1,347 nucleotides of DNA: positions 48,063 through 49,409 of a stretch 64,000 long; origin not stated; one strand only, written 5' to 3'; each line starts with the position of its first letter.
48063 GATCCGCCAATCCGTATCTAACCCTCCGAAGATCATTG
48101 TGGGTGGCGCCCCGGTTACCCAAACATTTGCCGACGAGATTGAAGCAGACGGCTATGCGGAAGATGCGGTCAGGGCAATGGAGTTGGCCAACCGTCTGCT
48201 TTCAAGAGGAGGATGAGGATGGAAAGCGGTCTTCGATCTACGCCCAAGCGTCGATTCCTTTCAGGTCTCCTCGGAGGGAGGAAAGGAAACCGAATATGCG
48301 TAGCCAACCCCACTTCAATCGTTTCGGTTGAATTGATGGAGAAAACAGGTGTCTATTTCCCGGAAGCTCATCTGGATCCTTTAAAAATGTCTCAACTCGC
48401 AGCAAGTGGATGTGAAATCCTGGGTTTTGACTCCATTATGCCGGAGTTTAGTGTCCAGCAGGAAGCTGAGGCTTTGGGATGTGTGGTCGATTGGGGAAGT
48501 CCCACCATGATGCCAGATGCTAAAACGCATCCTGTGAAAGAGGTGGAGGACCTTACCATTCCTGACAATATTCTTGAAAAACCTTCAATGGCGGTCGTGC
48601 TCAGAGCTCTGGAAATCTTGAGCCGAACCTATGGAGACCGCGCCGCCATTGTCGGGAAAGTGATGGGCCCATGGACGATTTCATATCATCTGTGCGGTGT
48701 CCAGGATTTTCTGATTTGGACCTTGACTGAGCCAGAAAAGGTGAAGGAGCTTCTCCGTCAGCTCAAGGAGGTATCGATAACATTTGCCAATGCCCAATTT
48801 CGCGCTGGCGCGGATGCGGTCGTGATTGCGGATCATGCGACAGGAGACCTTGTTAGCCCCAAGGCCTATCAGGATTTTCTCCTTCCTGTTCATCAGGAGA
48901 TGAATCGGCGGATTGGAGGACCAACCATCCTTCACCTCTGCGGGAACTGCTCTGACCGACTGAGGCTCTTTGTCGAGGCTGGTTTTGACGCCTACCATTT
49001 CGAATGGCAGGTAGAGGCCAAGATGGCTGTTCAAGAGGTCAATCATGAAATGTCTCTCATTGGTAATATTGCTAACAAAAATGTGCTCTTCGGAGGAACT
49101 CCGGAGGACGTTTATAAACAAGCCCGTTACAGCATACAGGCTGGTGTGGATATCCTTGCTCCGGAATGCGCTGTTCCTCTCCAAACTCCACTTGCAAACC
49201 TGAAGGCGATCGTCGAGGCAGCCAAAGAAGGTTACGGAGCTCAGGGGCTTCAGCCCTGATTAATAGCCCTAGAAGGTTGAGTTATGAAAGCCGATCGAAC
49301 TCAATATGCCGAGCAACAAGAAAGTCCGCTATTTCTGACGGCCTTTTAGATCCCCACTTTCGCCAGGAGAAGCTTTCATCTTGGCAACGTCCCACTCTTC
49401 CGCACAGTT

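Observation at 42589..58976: Two tandem modules of Liv-type ABC importer + corrinoid protein + URO-D-family methyltransferase sharing one methyl-THF:corrinoid methyltransferase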

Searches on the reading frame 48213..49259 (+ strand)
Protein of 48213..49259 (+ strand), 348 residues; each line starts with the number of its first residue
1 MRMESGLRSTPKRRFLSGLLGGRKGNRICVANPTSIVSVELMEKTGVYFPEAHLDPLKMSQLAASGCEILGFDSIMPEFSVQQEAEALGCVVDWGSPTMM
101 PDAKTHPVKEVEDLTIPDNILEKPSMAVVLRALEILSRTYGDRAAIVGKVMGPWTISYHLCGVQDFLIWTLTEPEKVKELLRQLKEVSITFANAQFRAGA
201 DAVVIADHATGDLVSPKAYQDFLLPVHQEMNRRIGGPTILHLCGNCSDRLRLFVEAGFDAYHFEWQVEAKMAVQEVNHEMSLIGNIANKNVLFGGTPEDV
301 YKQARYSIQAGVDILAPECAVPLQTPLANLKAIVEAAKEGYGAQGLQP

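Call 3: search_protein_families(library=pfam, proteins=[window:48213-49259:+])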
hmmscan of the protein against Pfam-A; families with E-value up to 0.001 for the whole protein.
window:48213-49259:+ (348 aa): 1 family
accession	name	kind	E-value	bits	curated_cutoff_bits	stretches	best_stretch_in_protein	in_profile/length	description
PF01208.23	URO-D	-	5.9e-66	223.3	23.9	1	26-339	16-345/346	Uroporphyrinogen decarboxylase (URO-D)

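Call 9: find_encoding_contigs(protein=window:48213-49259:+, flank=10000, max_places=4)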
Protein window:48213-49259:+ (348 aa): 11 contigs read that carry it; 4 places shown.
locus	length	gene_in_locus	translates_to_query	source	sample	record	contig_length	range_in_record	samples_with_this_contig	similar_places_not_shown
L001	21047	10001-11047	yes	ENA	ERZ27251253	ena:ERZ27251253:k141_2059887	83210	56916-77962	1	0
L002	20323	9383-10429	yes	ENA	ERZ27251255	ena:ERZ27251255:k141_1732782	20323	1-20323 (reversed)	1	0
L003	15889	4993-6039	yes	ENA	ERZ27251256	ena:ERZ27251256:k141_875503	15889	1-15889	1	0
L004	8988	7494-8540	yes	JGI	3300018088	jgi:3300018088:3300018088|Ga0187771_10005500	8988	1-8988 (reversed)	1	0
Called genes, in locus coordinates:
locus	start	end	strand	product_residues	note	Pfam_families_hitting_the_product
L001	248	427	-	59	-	-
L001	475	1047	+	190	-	-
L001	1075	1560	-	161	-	-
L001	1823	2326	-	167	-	PF13560:HTH_31 (faint), PF01381:HTH_3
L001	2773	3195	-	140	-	-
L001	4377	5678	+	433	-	PF13433:Peripla_BP_5, PF13458:Peripla_BP_6, PF01094:ANF_receptor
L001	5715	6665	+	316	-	PF02653:BPD_transp_2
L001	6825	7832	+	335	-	PF02653:BPD_transp_2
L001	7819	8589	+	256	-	PF00005:ABC_tran, PF13304:AAA_21 (faint)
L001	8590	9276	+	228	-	PF00005:ABC_tran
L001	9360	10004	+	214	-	PF02607:B12-binding_2, PF02310:B12-binding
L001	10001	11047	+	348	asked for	PF01208:URO-D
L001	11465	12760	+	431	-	PF13433:Peripla_BP_5, PF13458:Peripla_BP_6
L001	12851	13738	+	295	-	PF02653:BPD_transp_2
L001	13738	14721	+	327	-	PF02653:BPD_transp_2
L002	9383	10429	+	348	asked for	PF01208:URO-D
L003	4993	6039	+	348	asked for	PF01208:URO-D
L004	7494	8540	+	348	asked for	PF01208:URO-D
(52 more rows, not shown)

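Call 11: search_solved_structures(query=window:48213-49259:+, max_evalue=0.01)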
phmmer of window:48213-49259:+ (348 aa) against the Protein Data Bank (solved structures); distinct sequences matched with E-value up to 0.01: 20.
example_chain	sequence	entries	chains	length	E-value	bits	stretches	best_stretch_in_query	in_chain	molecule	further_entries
4ay7_A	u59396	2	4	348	6.1e-55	189.9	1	10-341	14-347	METHYLCOBALAMIN: COENZYME M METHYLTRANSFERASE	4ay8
6w2o_A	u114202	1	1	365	1.2e-08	37.7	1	106-293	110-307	Uroporphyrinogen decarboxylase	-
4wsh_A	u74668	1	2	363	5e-08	35.7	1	108-294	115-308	Uroporphyrinogen decarboxylase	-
3cyv_A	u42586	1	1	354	5.2e-08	35.6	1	87-292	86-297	Uroporphyrinogen decarboxylase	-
4exq_A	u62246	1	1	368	1.1e-06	31.3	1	105-306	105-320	Uroporphyrinogen decarboxylase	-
3gw3_A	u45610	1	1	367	1.4e-06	30.9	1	105-287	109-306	Uroporphyrinogen decarboxylase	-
4zr8_A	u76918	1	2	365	2e-06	30.4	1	109-296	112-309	Uroporphyrinogen decarboxylase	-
1j93_A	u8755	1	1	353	2.3e-06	30.2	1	111-300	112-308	UROPORPHYRINOGEN DECARBOXYLASE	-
3gw0_A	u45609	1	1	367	2.4e-06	30.1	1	105-287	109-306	Uroporphyrinogen decarboxylase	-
1r3v_A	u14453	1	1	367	2.5e-06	30.1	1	104-286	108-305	Uroporphyrinogen Decarboxylase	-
1r3r_A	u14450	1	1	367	2.7e-06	30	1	105-286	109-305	Uroporphyrinogen Decarboxylase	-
1r3q_A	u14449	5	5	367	2.7e-06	30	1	105-286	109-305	Uroporphyrinogen Decarboxylase | PROTEIN (UROPORPHYRINOGEN DECARBOXYLASE)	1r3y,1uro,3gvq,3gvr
3gvv_A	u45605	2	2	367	2.7e-06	30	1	105-286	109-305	Uroporphyrinogen decarboxylase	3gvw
1r3s_A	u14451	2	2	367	2.8e-06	29.9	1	105-286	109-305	Uroporphyrinogen Decarboxylase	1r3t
1jpk_A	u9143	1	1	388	3.2e-06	29.8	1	105-286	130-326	UROPORPHYRINOGEN DECARBOXYLASE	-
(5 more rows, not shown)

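Call 20: search_protein_families(library=ncbifam, proteins=[window:48213-49259:+], max_evalue=0.001)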
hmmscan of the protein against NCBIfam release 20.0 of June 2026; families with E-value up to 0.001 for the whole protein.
window:48213-49259:+ (348 aa): 5 families
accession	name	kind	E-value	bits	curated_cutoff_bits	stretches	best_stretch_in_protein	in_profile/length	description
NF004889.0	PRK06252.1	subfamily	1.9e-88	296.7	244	1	9-341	4-337/340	methylcobalamin:coenzyme M methyltransferase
NF040654.1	MtaA_Meth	equivalog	2.7e-87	292.8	400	1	11-339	3-334/337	methylcobamide:CoM methyltransferase MtaA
TIGR01463.1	mtaA_cmuA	subfamily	6.6e-80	268.9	235.4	1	10-339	4-337/340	MtaA/CmuA family methyltransferase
NF041608.1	methylcob_mtaseMtbA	equivalog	1.2e-60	205.4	600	1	10-339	5-336/339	methylcobamide:CoM methyltransferase MtbA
TIGR01464.1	hemE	equivalog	6.1e-19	68.2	302.95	1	109-289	97-285/338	uroporphyrinogen decarboxylase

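Call 24: find_homologous_proteins(query=window:48213-49259:+, max_evalue=1e-20)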
Query window:48213-49259:+ (348 aa): 3397 proteins with E <= 1e-20 among 7431 candidates; the best 120 are listed.
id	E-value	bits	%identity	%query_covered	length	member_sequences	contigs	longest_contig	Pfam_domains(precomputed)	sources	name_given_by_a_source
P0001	8.7e-232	786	100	100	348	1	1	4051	PF01208.24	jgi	-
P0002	1.7e-231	785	100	100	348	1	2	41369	PF01208.24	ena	-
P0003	3.2e-231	784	100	100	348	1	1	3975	PF01208.24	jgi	-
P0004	5.9e-231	783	100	99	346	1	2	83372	PF01208.24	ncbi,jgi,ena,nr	ncbi:MAG TPA: MtaA/CmuA family methyltransferase [Thermodesulfobacteriota bacterium]|nr:MtaA/CmuA fa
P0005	2.1e-230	782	100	99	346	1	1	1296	PF01208.24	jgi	-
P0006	2.5e-227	772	99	99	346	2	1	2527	PF01208.24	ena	-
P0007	1.9e-214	729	94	99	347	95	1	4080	PF01208.24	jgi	-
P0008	9.1e-210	714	90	100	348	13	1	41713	PF01208.24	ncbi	-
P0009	3.9e-201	685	89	98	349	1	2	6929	PF01208.24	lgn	-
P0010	3.3e-200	682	86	99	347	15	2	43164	PF01208.24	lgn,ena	-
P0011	7.8e-200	681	94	92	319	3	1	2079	PF01208.24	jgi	jgi:[methyl-Co(III) methanol-specific corrinoid protein]:coenzyme M methyltransferase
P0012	1.1e-193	661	84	96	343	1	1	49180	PF01208.24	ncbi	-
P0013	1.9e-193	660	83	99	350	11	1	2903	PF01208.24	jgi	jgi:[methyl-Co(III) methanol-specific corrinoid protein]:coenzyme M methyltransferase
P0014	2.2e-192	657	82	99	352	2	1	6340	PF01208.24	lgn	-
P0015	2.3e-192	657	83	97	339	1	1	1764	PF01208.24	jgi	-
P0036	1.8e-189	647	83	96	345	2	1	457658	PF01208.24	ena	-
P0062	5.3e-188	642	81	98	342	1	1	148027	PF01208.24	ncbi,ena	-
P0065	1.3e-187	641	83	97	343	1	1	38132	PF01208.24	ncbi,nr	ncbi:MAG: hypothetical protein A2156_00190 [Deltaproteobacteria bacterium RBG_16_48_10]|nr:MAG: hypo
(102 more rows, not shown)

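Call 25: find_encoding_contigs(protein=P0036, flank=10000, max_places=2)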
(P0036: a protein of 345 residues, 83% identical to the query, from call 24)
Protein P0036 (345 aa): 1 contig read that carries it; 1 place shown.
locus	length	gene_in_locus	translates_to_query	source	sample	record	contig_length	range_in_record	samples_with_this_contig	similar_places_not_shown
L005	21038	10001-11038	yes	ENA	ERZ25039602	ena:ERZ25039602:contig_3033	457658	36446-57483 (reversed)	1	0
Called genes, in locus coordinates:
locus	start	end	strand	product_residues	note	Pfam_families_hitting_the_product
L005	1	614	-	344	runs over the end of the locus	PF00676:E1_dh, PF02775:TPP_enzyme_C, PF00456:Transketolase_N (weak)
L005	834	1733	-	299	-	PF02826:2-Hacid_dh_C, PF03446:NAD_binding_2, PF03807:F420_oxidored (weak), PF14833:NAD_binding_11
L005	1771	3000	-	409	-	PF01321:Creatinase_N (weak), PF00557:Peptidase_M24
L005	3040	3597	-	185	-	PF12844:HTH_19, PF13560:HTH_31, PF01381:HTH_3, PF13443:HTH_26, PF07883:Cupin_2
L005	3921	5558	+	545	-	PF02730:AFOR_N, PF01314:AFOR_C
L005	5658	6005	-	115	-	PF12833:HTH_18, PF00165:HTH_AraC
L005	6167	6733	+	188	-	PF03480:DctP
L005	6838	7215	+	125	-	PF03480:DctP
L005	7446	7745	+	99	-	PF04290:DctQ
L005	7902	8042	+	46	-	-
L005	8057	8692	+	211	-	PF06808:DctM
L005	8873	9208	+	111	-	PF06808:DctM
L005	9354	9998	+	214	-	PF02607:B12-binding_2, PF02310:B12-binding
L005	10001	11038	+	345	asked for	PF01208:URO-D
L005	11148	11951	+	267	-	PF00809:Pterin_bind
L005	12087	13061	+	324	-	PF03401:TctC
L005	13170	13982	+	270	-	PF00809:Pterin_bind, PF03599:CdhD (weak)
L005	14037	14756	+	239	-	PF07796:DUF1638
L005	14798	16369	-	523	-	PF07519:Tannase, PF19878:DUF6351 (faint)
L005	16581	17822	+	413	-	PF00111:Fer2, PF17650:RACo_linker, PF17651:Raco_middle, PF14574:RACo_C_ter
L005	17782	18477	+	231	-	PF14574:RACo_C_ter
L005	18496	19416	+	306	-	PF01656:CbiA (faint), PF16575:CLP1_P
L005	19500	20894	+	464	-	PF00989:PAS (weak), PF00158:Sigma54_activat, PF14532:Sigma54_activ_2, PF07728:AAA_5, PF01078:Mg_chelatase (weak), PF25601:AAA_lid_14, PF02954:HTH_8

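Call 26: find_encoding_contigs(protein=P0062, flank=10000, max_places=2)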
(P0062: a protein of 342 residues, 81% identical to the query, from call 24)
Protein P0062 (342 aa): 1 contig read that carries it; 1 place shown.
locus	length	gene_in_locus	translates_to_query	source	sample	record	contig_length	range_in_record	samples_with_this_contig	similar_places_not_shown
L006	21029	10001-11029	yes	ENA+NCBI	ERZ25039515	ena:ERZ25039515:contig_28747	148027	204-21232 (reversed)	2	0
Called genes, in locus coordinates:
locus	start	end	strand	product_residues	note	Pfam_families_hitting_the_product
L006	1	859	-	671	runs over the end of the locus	-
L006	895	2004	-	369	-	PF21722:Gly_rich_2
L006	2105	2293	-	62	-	-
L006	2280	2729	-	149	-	PF03796:DnaB_C (weak)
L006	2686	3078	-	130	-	PF03796:DnaB_C (weak), PF06745:ATPase (weak)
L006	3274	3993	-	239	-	-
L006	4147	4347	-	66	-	PF12728:HTH_17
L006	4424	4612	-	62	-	PF13560:HTH_31 (weak), PF01381:HTH_3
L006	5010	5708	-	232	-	PF00059:Lectin_C, PF13620:CarboxypepD_reg (weak)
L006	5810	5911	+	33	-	-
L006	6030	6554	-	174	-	-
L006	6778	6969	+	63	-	-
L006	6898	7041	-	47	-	-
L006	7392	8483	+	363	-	PF00180:Iso_dh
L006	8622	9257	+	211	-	PF02607:B12-binding_2, PF02310:B12-binding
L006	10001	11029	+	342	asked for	PF01208:URO-D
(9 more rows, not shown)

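Call 27: find_encoding_contigs(protein=P0065, flank=10000, max_places=2)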
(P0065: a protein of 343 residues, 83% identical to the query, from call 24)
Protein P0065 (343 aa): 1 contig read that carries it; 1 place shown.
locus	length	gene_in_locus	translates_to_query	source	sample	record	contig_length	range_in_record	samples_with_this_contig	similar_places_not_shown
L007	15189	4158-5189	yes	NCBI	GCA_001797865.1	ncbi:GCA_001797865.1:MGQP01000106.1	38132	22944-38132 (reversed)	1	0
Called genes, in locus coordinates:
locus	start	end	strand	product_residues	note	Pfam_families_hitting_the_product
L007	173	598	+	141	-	PF04014:MazE_antitoxin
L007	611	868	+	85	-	-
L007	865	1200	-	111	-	-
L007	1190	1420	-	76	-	-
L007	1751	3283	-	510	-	PF05362:Lon_C (faint), PF13541:ChlI, PF01078:Mg_chelatase, PF07728:AAA_5, PF00493:MCM (weak), PF13335:Mg_chelatase_C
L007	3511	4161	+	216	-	PF02607:B12-binding_2, PF02310:B12-binding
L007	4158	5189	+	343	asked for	PF01208:URO-D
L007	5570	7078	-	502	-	PF01406:tRNA-synt_1e, PF00133:tRNA-synt_1 (faint), PF09334:tRNA-synt_1g (weak), PF01921:tRNA-synt_1f (weak), PF09334:tRNA-synt_1g (weak), PF09190:DALR_2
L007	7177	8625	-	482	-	PF00749:tRNA-synt_1c, PF19269:Anticodon_2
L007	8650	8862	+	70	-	-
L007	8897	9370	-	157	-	PF02542:YgbB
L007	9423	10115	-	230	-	PF01128:IspD, PF12804:NTP_transf_3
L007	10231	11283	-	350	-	PF27675:YCF81_N (weak), PF01850:PIN, PF01938:TRAM (weak)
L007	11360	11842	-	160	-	PF02559:CarD_TRCF_RID, PF21095:CarD_C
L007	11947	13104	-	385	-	-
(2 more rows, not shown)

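Call 39: search_solved_structures(query=window:48213-49259:+, max_evalue=1e-30, show_alignments=1)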
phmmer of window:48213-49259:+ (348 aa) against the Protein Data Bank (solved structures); distinct sequences matched with E-value up to 1e-30: 1.
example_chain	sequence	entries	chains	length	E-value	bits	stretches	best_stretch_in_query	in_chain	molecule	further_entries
4ay7_A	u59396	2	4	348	6.1e-55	189.9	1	10-341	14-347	METHYLCOBALAMIN: COENZYME M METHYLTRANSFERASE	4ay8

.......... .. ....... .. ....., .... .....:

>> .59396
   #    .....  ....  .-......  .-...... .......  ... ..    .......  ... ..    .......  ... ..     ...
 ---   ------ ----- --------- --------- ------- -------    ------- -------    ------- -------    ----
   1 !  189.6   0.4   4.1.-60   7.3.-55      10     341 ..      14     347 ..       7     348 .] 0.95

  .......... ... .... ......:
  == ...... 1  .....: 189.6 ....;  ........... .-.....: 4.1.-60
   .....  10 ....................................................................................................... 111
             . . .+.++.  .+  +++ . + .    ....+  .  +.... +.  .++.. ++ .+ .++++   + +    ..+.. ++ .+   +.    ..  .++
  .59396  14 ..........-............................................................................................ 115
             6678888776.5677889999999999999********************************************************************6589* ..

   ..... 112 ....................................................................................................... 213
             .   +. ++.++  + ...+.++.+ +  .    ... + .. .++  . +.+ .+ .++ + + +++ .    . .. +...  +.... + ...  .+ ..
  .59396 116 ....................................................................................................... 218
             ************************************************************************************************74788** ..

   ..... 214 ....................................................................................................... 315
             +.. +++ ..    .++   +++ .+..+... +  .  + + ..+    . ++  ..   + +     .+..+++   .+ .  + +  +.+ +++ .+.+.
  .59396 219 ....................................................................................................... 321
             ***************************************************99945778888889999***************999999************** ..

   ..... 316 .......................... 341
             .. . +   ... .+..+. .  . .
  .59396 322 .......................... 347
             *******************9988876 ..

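Call 62: find_related_loci(query=A2, collection=metagenome_contigs, flank=10000)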
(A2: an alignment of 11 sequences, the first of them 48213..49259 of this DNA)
Query A2 (348 aa) in metagenome_contigs; peptide patterns used: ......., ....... (x = any residue, [..] = any of these).
599 stretches matched a pattern (row limit reached: there are more); 401 encode a relative of the query (tblastn E <= 1e-3); the best 80 are kept; 80 distinct loci.
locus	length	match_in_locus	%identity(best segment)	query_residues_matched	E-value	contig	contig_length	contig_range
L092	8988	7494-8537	100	1-348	0e+0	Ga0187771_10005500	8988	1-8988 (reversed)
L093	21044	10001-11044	94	1-348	0e+0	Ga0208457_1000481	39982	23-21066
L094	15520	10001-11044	94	1-348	0e+0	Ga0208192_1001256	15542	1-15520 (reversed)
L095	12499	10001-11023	91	1-341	0e+0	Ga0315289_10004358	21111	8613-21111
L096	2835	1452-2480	88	2-344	0e+0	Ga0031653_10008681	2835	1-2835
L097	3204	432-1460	88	2-344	0e+0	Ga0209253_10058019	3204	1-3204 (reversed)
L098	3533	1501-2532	88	2-345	0e+0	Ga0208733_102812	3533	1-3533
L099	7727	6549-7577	89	3-345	0e+0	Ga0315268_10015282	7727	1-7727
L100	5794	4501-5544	86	1-348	0e+0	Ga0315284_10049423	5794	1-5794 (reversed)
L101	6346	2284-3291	89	9-344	0e+0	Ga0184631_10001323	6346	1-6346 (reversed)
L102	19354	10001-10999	84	9-341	0e+0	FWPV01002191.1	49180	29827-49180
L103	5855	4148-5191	82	1-348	0e+0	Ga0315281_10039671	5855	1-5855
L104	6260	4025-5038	83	3-341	0e+0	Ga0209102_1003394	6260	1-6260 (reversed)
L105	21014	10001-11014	83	3-341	0e+0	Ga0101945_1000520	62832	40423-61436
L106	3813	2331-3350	81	2-341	0e+0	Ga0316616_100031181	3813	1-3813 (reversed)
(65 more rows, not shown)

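Call 91: search_solved_structures(query=L105:5108-6220:+, max_evalue=1e-10)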
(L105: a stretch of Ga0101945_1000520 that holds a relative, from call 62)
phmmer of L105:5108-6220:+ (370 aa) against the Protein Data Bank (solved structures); distinct sequences matched with E-value up to 1e-10: 26.
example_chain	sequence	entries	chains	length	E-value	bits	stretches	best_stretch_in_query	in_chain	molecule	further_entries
5cm6_A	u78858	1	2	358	1e-44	156.2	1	42-359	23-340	TRAP dicarboxylate transporter-DctP subunit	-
2zzv_A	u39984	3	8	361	1.2e-44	156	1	15-323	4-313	ABC transporter, solute-binding protein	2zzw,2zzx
4pet_A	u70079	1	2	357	1.9e-43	152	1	45-357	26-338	Extracellular solute-binding protein, family 7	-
2hzk_A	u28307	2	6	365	2.6e-43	151.5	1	17-357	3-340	TRAP-T family sorbitol/mannitol transporter, periplasmic binding protein, SmoM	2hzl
7ug8_A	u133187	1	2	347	3.7e-43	151.1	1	47-358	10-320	Ketoacid-binding protein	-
4yzz_A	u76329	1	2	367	1.2e-41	146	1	17-364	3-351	TRAP TRANSPORTER SOLUTE BINDING PROTEIN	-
4yic_A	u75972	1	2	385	1.5e-41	145.8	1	17-364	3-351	TRAP TRANSPORTER SOLUTE BINDING PROTEIN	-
7e9y_A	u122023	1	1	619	1.6e-34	122.6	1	41-229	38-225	Lactate-binding periplasmic protein TTHA0766,Lactate-binding periplasmic protein TTHA0766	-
8zmz_A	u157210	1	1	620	4.1e-31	111.4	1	41-230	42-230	Lactate-binding periplasmic protein TTHA0766,Red fluorescent protein drFP583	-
4pe3_A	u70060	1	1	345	2.8e-27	98.8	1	38-331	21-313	TRAP dicarboxylate transporter-DctP subunit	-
4uab_A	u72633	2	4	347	2.2e-17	66.2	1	41-285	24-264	Twin-arginine translocation pathway signal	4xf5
4x8r_A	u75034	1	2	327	2.5e-17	66.1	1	51-287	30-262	TRAP dicarboxylate transporter, DctP subunit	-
4p47_A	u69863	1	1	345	1.5e-16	63.5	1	177-323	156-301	TRAP dicarboxylate transporter, DctP subunit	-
4nn3_A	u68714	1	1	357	4.9e-14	55.2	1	62-320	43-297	TRAP dicarboxylate transporter, DctP subunit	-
4n8y_A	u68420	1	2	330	1.2e-13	54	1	32-289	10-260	Putative TRAP-type C4-dicarboxylate transport system, binding periplasmic protein (DctP su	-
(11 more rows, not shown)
